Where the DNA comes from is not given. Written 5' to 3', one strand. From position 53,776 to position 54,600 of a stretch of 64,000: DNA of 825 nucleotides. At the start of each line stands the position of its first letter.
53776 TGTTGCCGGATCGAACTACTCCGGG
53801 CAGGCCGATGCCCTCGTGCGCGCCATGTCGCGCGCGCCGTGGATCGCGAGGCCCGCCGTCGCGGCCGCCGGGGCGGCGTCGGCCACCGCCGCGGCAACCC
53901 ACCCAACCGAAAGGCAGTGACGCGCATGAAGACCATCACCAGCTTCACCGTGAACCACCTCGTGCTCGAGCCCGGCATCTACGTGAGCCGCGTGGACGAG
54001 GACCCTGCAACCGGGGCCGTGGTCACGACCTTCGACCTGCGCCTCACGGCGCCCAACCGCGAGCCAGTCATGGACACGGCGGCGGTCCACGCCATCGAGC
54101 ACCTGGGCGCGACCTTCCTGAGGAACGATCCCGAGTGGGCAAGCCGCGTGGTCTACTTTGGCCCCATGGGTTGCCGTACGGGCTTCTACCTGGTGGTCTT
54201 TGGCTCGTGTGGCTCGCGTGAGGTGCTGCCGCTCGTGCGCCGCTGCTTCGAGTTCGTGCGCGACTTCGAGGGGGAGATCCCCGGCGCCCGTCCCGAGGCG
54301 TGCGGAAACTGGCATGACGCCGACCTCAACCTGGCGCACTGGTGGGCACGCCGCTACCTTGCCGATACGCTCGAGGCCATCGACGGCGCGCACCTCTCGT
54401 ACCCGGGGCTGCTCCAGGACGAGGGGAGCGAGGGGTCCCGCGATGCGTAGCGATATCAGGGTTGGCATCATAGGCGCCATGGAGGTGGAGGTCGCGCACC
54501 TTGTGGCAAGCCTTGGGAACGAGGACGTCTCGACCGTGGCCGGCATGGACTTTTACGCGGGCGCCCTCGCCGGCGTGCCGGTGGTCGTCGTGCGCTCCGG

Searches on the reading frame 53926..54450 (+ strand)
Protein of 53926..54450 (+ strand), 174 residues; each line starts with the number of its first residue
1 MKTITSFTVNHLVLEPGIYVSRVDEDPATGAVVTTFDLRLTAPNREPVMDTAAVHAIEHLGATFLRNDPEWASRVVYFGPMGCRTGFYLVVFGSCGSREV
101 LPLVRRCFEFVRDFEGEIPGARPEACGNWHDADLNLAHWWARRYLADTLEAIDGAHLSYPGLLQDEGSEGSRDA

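Call 91: find_encoding_contigs(protein=window:53926-54450:+, flank=10000, max_places=10)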
Protein window:53926-54450:+ (174 aa): 23 contigs read that carry it; 10 places shown.
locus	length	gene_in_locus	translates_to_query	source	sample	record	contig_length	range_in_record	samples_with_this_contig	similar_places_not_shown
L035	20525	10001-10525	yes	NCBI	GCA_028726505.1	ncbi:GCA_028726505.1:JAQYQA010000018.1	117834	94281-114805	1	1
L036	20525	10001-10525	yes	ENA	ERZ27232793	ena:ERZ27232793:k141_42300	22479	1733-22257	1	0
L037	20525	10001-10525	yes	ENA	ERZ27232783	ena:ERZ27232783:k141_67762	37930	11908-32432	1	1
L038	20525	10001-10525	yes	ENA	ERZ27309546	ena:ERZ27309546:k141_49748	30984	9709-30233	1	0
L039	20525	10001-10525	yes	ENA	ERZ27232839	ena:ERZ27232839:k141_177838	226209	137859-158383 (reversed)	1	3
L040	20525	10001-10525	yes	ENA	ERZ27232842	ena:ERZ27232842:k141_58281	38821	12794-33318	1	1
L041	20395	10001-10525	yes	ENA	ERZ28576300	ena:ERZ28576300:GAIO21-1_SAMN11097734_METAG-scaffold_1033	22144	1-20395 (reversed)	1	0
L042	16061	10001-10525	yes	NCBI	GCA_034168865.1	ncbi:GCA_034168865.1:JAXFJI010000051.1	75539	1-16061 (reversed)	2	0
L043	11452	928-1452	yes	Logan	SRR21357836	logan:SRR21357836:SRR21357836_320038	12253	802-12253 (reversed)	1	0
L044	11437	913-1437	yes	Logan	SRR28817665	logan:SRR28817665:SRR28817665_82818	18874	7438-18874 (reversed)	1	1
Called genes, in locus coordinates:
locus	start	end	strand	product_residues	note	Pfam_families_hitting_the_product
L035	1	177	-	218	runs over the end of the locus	PF00005:ABC_tran, PF02463:SMC_N (faint), PF13304:AAA_21 (faint)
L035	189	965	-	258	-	-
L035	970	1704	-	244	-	-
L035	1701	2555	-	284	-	-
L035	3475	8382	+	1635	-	PF00754:F5_F8_type_C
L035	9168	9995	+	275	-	PF21088:MS_channel_1st (weak), PF00924:MS_channel_2nd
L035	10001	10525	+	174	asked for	PF02664:LuxS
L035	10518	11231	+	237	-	PF01048:PNP_UDP_1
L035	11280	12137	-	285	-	PF02645:DegV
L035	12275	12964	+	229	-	PF08876:DUF1836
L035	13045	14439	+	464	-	PF06965:Na_H_antiport_1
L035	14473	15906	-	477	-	-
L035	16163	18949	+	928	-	PF00311:PEPcase, PF14010:PEPcase_2 (weak)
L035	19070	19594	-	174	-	PF00358:PTS_EIIA_1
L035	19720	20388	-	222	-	PF01418:HTH_6, PF13580:SIS_2 (faint), PF01380:SIS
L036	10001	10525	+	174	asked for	PF02664:LuxS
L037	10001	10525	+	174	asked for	PF02664:LuxS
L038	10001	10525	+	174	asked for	PF02664:LuxS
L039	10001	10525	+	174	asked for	PF02664:LuxS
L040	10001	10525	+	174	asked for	PF02664:LuxS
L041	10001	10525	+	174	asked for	PF02664:LuxS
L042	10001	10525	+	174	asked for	PF02664:LuxS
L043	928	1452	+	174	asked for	PF02664:LuxS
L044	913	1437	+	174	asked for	PF02664:LuxS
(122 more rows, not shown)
